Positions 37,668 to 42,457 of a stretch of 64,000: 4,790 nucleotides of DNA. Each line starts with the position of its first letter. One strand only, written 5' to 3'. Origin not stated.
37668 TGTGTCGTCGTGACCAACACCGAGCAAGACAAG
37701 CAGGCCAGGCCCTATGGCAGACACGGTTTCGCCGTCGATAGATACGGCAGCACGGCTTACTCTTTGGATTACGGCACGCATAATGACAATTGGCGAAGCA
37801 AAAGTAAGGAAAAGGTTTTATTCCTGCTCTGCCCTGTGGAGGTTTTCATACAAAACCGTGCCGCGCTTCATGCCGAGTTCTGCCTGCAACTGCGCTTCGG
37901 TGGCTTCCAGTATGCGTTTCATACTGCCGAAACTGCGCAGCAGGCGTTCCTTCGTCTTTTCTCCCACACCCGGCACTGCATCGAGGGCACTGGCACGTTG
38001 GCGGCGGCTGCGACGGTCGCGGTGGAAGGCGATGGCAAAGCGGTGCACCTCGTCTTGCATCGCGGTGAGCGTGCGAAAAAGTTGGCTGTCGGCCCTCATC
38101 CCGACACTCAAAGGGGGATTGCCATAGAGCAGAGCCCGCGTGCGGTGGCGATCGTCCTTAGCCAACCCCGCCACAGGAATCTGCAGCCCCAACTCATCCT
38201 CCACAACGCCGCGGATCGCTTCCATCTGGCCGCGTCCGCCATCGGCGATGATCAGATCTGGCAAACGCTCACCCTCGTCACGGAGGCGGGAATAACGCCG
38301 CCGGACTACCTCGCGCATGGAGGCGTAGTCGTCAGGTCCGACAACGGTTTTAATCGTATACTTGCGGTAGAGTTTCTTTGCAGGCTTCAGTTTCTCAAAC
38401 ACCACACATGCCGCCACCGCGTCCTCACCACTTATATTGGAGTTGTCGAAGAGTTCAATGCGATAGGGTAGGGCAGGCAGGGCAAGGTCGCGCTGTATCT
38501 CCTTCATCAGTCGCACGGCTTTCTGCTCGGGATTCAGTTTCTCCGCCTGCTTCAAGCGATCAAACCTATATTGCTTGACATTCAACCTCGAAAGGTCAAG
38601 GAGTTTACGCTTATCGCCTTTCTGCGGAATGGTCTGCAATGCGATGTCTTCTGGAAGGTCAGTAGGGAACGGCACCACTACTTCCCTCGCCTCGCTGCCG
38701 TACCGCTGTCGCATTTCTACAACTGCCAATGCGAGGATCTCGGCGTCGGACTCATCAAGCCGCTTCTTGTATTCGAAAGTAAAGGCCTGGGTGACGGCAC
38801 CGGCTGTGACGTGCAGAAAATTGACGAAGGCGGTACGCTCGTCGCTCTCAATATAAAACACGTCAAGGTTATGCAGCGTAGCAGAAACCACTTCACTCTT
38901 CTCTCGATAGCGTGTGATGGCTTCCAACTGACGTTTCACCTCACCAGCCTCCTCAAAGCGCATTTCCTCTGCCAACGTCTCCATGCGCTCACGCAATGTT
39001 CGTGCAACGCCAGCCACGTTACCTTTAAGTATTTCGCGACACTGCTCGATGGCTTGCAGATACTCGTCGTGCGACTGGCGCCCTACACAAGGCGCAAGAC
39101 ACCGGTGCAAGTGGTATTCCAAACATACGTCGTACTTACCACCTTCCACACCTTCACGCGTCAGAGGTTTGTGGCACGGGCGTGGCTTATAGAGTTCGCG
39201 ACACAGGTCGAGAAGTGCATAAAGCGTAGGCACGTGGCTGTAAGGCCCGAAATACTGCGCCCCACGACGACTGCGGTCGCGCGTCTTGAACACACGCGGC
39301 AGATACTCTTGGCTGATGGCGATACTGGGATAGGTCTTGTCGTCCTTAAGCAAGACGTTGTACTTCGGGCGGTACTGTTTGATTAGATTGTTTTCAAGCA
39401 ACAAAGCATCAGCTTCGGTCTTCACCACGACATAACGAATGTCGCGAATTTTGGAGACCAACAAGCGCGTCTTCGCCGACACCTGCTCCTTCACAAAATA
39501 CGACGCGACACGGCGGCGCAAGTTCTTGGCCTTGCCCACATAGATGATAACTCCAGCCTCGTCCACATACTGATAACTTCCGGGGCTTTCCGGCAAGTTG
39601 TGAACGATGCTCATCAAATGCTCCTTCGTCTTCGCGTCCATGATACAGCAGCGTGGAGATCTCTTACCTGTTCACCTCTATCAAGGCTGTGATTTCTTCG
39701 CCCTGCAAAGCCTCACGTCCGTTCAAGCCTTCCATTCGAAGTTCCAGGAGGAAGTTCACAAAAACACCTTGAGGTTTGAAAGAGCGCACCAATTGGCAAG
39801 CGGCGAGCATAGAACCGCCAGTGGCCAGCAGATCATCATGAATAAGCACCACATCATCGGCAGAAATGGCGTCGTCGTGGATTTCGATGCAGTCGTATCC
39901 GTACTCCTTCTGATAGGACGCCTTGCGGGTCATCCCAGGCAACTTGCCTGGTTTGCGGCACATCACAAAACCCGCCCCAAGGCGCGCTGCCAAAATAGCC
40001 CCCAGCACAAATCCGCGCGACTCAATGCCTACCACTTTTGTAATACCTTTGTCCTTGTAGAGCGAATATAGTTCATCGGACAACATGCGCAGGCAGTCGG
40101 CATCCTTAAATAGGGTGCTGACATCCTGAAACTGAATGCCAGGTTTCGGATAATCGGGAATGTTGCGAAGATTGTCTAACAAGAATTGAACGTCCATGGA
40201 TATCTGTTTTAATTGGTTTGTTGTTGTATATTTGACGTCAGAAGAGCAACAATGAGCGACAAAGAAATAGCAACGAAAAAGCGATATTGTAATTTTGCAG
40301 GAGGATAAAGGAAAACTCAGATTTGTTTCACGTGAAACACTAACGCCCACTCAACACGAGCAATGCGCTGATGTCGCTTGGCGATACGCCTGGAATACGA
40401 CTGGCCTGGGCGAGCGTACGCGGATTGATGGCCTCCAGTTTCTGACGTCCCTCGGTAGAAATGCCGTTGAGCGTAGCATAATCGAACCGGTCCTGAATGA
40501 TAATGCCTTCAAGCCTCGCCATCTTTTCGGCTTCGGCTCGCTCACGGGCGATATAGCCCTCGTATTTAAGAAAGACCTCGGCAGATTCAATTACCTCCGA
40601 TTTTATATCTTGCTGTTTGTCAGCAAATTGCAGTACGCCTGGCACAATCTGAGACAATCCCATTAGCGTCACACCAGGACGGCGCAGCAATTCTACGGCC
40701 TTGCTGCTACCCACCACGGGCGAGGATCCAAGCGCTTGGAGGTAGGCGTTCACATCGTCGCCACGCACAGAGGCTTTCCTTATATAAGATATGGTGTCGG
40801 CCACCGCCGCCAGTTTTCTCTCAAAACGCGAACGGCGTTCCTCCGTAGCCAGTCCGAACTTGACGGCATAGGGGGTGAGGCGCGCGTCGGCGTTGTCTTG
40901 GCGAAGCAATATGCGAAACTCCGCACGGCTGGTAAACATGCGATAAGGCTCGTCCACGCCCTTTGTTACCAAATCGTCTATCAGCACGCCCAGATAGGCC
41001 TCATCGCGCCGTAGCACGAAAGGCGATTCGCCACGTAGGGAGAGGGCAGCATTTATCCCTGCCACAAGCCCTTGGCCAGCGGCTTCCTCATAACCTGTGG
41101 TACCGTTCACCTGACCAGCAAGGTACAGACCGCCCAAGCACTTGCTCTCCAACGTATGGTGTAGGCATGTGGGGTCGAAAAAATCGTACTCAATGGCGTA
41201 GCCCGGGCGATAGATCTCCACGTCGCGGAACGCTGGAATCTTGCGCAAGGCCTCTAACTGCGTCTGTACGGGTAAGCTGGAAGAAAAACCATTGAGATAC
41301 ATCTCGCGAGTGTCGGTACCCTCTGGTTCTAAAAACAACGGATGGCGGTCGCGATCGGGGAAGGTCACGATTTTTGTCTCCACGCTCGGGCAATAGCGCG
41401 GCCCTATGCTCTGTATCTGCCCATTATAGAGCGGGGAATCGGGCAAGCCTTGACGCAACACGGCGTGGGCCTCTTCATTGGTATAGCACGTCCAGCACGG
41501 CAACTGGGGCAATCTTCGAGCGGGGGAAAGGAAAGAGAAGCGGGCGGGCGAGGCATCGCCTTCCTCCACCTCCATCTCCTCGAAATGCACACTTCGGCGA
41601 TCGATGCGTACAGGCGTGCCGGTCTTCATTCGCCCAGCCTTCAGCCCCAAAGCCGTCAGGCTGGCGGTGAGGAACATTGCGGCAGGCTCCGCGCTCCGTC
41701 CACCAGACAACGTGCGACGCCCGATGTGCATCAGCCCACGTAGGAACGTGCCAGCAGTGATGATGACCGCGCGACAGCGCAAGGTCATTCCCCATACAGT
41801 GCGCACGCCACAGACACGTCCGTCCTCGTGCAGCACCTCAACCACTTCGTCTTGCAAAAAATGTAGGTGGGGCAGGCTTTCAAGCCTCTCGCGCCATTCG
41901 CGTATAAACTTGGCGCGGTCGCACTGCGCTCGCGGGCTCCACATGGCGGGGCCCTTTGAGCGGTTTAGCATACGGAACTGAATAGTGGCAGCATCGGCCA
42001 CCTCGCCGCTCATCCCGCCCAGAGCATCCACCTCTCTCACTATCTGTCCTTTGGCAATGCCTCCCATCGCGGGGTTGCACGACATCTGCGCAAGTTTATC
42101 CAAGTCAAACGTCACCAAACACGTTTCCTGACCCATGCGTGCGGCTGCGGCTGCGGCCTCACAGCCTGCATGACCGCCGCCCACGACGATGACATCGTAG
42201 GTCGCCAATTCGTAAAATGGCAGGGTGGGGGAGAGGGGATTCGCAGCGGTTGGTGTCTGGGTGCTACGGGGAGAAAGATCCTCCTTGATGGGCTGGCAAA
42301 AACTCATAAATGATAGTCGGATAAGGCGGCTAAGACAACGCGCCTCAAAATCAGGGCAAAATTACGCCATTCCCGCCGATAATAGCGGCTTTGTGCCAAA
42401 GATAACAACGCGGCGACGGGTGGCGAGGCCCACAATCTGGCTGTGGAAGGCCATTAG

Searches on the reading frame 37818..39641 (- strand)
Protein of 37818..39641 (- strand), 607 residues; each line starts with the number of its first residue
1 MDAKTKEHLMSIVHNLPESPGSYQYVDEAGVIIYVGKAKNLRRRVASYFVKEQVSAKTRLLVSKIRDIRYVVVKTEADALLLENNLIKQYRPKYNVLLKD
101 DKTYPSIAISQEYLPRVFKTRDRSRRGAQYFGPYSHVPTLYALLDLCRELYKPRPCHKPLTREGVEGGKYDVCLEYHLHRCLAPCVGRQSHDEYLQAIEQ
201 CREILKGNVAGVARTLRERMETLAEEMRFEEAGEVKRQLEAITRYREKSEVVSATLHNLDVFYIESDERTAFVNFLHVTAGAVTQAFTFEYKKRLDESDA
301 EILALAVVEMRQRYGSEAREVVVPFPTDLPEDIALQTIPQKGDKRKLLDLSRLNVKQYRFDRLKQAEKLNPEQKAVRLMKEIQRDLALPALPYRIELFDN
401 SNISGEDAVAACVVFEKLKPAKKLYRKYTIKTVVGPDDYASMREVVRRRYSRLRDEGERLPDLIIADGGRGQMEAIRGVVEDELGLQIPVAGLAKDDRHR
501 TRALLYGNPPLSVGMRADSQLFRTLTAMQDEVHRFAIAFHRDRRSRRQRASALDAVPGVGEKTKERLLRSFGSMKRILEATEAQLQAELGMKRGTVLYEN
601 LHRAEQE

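Call 74: search_protein_families(library=pfam, proteins=[window:37818-39641:-], max_evalue=0.00001)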
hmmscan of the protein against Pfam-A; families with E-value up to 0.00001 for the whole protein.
window:37818-39641:- (607 aa): 3 families
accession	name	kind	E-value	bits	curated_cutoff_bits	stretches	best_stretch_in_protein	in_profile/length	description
PF08459.17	UvrC_RNaseH_dom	-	1.4e-52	178.2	22.3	1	384-537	2-159/159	UvrC RNAse H endonuclease domain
PF22920.2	UvrC_RNaseH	-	1.4e-11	44.8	24.3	1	258-358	1-112/116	UvrC Ribonuclease H-like domain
PF01541.30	GIY-YIG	-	3.9e-09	37.1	22.6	1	23-95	5-78/78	GIY-YIG catalytic domain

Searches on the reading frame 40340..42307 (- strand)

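Call 74: search_protein_families(library=pfam, proteins=[window:40340-42307:-], max_evalue=0.00001)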
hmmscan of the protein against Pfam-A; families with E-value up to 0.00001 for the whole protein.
window:40340-42307:- (655 aa): 5 families
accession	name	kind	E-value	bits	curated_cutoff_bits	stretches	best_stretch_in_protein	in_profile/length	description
PF01134.28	GIDA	-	4.9e-152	507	22.1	1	38-427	1-390/391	Glucose inhibited division protein A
PF13932.14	SAM_GIDA_C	-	1e-22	80.1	27.1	1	594-650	1-57/57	tRNA modifying enzyme MnmG/GidA C-terminal helical bundle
PF21680.2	GIDA_C_1st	-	1.3e-16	61.5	24.7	1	489-590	1-96/96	tRNA modifying enzyme MnmG/GidA C-terminal helical domain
PF12831.13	FAD_oxidored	-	9.7e-08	32.1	27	1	38-66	1-29/416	FAD dependent oxidoreductase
PF01266.30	DAO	-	3.4e-07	30.5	27.9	0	120-193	136-209/353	FAD dependent oxidoreductase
